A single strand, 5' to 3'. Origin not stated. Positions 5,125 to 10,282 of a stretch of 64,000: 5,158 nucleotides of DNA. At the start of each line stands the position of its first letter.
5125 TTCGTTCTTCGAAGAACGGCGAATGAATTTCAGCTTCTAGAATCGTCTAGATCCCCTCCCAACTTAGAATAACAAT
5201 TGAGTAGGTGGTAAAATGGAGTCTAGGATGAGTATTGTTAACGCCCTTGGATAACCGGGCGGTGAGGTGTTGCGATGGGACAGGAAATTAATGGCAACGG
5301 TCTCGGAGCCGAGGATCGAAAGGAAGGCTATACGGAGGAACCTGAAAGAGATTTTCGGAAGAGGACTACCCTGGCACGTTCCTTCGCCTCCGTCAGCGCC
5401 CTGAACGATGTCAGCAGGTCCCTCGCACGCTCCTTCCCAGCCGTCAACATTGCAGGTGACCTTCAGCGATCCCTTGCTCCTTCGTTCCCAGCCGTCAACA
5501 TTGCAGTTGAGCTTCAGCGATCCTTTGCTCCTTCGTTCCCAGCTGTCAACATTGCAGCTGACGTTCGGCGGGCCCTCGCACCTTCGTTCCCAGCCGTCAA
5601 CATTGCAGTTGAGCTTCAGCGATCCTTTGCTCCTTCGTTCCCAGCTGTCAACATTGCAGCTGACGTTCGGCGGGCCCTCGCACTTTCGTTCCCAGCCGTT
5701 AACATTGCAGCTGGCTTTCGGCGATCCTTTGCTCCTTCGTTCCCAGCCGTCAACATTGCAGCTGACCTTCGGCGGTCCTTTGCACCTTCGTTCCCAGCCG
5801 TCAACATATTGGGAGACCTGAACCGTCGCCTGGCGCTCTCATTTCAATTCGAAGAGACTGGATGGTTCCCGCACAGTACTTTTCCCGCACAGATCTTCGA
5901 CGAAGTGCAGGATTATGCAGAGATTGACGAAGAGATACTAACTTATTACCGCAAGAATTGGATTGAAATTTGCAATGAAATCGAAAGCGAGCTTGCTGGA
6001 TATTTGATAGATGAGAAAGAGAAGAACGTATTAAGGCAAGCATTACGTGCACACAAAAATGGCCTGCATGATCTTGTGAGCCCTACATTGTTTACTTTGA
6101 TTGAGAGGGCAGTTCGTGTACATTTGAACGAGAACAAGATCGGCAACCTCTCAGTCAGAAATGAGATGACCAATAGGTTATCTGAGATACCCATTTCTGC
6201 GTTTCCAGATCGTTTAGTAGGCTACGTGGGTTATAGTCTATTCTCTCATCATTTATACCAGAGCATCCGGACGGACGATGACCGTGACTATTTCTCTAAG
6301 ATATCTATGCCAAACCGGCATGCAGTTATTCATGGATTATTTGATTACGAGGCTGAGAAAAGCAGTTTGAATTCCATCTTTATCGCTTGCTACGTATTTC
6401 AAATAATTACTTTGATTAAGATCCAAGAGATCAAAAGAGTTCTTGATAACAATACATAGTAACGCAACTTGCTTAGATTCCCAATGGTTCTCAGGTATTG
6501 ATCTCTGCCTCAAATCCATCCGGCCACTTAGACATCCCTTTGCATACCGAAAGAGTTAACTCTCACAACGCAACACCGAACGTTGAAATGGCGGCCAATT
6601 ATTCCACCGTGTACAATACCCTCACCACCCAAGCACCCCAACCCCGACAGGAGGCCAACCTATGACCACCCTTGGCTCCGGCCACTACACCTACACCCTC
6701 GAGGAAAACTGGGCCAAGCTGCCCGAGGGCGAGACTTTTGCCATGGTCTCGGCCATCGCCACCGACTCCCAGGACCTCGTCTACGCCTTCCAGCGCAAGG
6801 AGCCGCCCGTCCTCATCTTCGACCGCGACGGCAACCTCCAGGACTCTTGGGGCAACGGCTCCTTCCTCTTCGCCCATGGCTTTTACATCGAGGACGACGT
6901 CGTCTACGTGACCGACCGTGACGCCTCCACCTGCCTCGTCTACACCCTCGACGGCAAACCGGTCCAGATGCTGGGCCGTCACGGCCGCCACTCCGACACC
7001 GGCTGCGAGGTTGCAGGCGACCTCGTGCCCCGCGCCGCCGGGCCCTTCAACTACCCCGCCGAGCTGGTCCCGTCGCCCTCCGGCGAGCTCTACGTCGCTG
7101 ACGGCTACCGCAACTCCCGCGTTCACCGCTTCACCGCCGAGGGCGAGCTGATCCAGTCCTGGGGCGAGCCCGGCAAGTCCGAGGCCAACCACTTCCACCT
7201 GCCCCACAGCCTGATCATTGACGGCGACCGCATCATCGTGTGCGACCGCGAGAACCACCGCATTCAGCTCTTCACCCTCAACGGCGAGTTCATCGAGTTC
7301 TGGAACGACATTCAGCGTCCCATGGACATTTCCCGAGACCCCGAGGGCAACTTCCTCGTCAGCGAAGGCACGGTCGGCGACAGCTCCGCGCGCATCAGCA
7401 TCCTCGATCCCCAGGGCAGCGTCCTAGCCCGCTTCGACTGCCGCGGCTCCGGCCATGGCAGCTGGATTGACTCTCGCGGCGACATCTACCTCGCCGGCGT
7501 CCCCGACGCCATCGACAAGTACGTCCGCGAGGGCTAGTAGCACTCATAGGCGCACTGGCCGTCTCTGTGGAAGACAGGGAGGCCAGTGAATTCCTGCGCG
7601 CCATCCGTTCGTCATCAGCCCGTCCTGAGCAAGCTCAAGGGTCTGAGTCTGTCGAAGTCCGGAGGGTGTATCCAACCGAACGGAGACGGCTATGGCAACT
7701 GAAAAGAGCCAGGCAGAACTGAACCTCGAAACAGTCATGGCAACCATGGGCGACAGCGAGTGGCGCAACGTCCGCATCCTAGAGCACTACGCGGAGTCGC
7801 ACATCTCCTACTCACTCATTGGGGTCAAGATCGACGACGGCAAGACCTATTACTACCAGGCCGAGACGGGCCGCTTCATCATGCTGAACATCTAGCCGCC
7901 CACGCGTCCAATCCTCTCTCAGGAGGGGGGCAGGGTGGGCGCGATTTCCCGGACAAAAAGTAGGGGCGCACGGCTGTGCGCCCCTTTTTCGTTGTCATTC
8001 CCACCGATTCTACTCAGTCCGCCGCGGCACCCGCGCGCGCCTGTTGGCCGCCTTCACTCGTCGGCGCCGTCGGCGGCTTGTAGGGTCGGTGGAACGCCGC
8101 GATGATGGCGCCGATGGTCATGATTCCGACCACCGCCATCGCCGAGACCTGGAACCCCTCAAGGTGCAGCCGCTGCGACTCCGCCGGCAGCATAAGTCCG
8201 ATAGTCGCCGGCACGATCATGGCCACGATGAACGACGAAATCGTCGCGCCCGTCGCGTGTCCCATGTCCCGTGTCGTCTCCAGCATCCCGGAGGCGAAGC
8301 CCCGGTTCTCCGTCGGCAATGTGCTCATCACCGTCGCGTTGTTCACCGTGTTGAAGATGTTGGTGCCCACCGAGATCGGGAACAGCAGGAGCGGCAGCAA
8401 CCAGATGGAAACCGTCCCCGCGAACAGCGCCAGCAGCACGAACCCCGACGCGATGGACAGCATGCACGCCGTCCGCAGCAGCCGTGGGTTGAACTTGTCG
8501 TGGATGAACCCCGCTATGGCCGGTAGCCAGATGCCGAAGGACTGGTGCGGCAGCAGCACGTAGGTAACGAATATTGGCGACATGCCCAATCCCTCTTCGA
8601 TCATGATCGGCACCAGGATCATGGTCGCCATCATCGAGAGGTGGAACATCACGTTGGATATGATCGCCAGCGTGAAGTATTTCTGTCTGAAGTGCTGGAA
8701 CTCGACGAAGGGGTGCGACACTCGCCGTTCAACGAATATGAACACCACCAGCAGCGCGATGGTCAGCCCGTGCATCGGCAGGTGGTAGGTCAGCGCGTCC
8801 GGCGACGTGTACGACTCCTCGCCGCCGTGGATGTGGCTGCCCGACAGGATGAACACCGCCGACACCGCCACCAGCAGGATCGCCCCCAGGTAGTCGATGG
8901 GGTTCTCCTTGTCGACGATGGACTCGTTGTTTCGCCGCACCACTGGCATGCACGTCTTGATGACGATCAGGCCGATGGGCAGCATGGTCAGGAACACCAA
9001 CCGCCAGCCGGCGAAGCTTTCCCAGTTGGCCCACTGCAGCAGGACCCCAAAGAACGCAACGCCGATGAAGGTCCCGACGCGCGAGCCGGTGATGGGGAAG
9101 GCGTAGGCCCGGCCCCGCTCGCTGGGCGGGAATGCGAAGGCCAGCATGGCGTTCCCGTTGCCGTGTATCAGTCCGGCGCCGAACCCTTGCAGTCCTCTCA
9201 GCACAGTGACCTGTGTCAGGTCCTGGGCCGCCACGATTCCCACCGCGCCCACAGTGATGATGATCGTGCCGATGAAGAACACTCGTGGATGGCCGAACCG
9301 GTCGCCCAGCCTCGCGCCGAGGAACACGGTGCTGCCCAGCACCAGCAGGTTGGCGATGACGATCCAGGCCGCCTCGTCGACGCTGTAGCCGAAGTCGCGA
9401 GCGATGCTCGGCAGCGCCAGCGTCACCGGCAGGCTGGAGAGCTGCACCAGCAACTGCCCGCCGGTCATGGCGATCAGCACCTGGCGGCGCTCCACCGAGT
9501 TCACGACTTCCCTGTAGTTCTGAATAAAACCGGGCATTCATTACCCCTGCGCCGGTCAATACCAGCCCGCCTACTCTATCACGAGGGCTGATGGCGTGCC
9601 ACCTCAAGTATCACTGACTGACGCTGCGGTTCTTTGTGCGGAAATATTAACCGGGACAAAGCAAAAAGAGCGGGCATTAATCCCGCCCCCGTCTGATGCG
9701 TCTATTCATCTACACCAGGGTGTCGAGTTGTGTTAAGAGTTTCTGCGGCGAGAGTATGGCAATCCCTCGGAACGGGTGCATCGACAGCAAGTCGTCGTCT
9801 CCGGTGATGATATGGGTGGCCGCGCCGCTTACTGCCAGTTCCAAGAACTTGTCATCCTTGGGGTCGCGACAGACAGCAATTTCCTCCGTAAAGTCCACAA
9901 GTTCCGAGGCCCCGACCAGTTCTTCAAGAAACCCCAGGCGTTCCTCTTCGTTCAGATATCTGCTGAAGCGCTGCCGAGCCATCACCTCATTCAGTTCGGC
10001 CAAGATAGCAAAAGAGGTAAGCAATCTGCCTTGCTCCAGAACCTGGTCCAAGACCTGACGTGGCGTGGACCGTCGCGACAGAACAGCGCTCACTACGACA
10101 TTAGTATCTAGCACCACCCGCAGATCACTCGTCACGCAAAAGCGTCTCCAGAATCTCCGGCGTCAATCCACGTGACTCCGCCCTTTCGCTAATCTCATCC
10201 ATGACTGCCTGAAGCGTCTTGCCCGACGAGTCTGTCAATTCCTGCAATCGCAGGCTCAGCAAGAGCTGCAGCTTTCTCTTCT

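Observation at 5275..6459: Repeat-fused HEPN-like protein in an AT-rich islet (candidate defence or toxin gene of unknown type)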

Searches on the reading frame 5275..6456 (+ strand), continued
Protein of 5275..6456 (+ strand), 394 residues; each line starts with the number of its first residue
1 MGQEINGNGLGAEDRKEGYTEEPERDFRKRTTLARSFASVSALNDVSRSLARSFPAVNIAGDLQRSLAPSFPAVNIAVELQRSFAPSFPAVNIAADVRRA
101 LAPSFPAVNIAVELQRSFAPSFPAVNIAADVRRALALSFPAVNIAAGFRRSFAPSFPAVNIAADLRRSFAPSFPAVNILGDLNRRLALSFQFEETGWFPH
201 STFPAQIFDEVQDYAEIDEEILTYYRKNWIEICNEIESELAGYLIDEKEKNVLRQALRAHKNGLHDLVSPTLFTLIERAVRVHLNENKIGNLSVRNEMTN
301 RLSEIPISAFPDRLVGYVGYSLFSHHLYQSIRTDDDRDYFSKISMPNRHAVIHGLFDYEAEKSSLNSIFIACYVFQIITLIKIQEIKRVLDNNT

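Call 64: search_solved_structures(query=A3, max_evalue=10, show_alignments=5)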
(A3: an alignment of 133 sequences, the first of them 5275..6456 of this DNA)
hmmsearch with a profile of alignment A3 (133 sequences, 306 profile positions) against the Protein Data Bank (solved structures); distinct sequences matched with E-value up to 10: 37.
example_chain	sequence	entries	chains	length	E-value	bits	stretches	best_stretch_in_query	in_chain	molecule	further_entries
3s84_A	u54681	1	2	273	0.00029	23.6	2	3-79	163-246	Apolipoprotein A-IV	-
9hx4_F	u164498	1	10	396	0.02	17.6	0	8-84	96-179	Apolipoprotein A-IV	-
6clz_B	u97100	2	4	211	0.044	16.5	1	15-84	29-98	Apolipoprotein A-I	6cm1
9cfs_A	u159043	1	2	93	0.044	16.5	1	23-98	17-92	Long regulatory protein rop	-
4tql_A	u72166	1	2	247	0.081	15.6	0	10-82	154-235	Three helix bundle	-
1av1_A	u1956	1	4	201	0.092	15.4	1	9-54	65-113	APOLIPOPROTEIN A-I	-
6pts_A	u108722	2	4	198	0.1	15.2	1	9-55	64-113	Apolipoprotein A-I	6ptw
4v6m_A0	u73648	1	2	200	0.11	15.2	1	9-55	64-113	Apolipoprotein A-I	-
3k2s_A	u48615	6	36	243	0.11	15.1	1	18-71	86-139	Apolipoprotein A-I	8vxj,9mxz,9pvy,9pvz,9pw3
2msc_A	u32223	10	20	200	0.12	15.1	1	9-55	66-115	Apolipoprotein A-I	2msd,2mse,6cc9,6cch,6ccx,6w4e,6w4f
7kjr_C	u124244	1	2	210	0.12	15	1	9-58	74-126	Apolipoprotein A-I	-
8eqs_C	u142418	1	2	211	0.12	15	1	9-58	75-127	Apolipoprotein A-I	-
8qaf_A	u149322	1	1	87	0.18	14.5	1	17-76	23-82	sc-apCC-8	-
2dnx_A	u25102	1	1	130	0.19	14.4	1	22-97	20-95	Syntaxin-12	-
8ek4_A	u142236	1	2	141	0.21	14.2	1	17-95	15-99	Ice-binding protein TIP-99a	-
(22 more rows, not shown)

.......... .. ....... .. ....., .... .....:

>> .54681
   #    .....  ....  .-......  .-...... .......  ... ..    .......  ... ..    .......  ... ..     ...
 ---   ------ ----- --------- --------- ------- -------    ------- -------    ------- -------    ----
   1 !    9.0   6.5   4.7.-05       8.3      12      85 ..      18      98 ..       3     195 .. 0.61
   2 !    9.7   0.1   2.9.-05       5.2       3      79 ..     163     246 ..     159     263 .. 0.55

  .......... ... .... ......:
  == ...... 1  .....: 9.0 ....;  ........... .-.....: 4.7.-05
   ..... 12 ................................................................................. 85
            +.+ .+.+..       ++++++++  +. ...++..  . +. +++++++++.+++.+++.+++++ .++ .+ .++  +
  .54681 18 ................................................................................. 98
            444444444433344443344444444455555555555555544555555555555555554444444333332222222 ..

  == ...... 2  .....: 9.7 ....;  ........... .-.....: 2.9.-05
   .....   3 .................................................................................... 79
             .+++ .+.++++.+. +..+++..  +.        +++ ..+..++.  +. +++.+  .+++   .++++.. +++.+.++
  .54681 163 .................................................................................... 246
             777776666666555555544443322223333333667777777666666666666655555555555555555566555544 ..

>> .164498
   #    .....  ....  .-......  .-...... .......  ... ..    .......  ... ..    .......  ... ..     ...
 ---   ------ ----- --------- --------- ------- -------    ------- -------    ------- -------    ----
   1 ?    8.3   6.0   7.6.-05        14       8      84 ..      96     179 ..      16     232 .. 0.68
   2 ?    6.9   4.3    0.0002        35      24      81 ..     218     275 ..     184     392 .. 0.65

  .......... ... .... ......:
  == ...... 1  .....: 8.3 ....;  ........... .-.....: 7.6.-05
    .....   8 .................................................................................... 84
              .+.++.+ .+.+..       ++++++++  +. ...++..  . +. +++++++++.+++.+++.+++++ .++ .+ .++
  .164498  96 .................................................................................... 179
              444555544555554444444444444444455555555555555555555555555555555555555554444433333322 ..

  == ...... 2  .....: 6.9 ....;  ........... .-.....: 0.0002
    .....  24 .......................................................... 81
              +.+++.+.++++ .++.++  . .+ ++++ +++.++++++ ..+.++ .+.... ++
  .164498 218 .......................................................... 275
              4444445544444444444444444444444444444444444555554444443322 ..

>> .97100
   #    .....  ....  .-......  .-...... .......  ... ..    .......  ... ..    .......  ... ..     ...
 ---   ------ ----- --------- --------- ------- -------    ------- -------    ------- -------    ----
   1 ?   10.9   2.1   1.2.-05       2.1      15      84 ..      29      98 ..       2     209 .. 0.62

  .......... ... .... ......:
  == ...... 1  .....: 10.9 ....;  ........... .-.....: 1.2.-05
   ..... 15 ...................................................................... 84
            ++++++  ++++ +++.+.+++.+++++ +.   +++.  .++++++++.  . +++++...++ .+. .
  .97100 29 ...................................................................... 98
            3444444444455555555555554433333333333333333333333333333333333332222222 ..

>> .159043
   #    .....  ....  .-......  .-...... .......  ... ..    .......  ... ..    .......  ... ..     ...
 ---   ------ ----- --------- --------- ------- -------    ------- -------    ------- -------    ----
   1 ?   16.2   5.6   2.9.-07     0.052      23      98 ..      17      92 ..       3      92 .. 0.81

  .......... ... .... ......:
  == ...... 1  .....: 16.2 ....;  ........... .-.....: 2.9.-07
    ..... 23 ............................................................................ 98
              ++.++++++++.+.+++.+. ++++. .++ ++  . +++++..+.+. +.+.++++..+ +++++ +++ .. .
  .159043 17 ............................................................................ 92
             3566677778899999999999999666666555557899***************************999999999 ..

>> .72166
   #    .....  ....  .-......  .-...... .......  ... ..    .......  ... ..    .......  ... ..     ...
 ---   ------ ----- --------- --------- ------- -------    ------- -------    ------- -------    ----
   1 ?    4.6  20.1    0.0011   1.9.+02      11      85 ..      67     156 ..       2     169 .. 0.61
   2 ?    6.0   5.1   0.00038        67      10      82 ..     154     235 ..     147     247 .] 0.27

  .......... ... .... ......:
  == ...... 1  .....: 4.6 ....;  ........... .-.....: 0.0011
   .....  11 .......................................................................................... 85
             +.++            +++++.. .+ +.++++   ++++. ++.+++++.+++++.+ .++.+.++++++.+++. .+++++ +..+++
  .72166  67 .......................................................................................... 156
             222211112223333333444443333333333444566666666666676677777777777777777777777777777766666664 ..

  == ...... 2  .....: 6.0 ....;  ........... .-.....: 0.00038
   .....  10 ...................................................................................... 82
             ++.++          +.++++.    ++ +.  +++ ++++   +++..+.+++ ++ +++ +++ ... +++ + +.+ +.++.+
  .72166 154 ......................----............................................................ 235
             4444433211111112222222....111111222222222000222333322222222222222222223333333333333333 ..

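Call 69: search_protein_families(library=pfam, proteins=[L058:21-1148:+, L022:6649-7302:+, L017:5050-5844:+], max_evalue=0.001)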
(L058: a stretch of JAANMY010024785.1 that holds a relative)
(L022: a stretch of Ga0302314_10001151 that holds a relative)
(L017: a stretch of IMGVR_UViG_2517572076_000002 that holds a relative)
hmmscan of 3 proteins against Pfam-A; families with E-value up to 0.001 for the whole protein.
L058:21-1148:+ (376 aa): 0 families

L022:6649-7302:+ (218 aa): 1 family
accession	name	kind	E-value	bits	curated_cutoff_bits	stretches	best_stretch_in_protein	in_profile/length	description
PF13643.11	DUF4145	-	4.8e-14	52.6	23.1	1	98-190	2-86/88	Domain of unknown function (DUF4145)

L017:5050-5844:+ (265 aa): 1 family
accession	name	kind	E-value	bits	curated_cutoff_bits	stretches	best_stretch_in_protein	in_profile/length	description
PF13643.11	DUF4145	-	4.7e-08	33.4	23.1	1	110-190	2-75/88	Domain of unknown function (DUF4145)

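Call 88: search_protein_families(library=padloc, alignment_id=A3, max_evalue=1)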
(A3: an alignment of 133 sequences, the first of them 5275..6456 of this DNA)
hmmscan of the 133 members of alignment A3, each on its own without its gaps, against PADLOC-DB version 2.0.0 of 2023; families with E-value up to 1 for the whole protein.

A. member 1, window:5275-6456:+ (394 aa): 0 families

B. families by the number of members that match (of 133 scanned): 34 families (the first 25 are shown)
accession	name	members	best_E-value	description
PDLC00601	ZorA1|ZorA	2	0.033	MotA/ExbB/TolQ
PDLC00553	JetC2|JetC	1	0.0013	DUF3584 domain; MukB-like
PDLC03289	MTase_II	1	0.0014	Type II methyltransferase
PDLC00598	ZorA1|ZorA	1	0.0025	MotA/ExbB/TolQ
PDLC01386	Cas8e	1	0.0031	CAS-I-E; effector_LS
PDLC04774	PDC-M68B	1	0.0035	-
PDLC00519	JetC1|JetC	1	0.005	DUF3584 domain; MukB-like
PDLC03839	LeoA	1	0.009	-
PDLC00636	ZorA2|ZorA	1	0.009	MotA/ExbB/TolQ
PDLC04187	HEC-01B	1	0.0091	-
PDLC03863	LmuB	1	0.0093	-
PDLC04997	PDC-S32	1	0.0097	-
PDLC01476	Cmr5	1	0.011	CAS-III-B; effector_SS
PDLC03642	MTase_III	1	0.015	Type III methyltransferase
PDLC01635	Csx16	1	0.015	"CAS-I,CAS-III; associated"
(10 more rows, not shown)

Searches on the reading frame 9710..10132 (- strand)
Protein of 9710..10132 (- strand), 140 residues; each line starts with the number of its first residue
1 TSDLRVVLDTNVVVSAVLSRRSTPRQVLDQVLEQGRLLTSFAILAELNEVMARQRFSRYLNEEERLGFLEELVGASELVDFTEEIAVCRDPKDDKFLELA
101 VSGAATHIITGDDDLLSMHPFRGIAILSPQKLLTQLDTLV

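Call 95: search_protein_families(library=pfam, proteins=[window:9710-10132:-], max_evalue=0.01)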
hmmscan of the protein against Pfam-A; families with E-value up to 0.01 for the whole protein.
window:9710-10132:- (140 aa): 3 families
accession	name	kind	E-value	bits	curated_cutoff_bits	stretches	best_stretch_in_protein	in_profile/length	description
PF13470.12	PIN_3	-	6.8e-21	75.7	27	1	5-112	1-113/115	PIN domain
PF01850.27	PIN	-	2.9e-07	31.6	23.6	1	6-86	1-77/120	PIN domain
PF10130.15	PIN_2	-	0.003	18.2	22.4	0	7-117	1-117/133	PIN domain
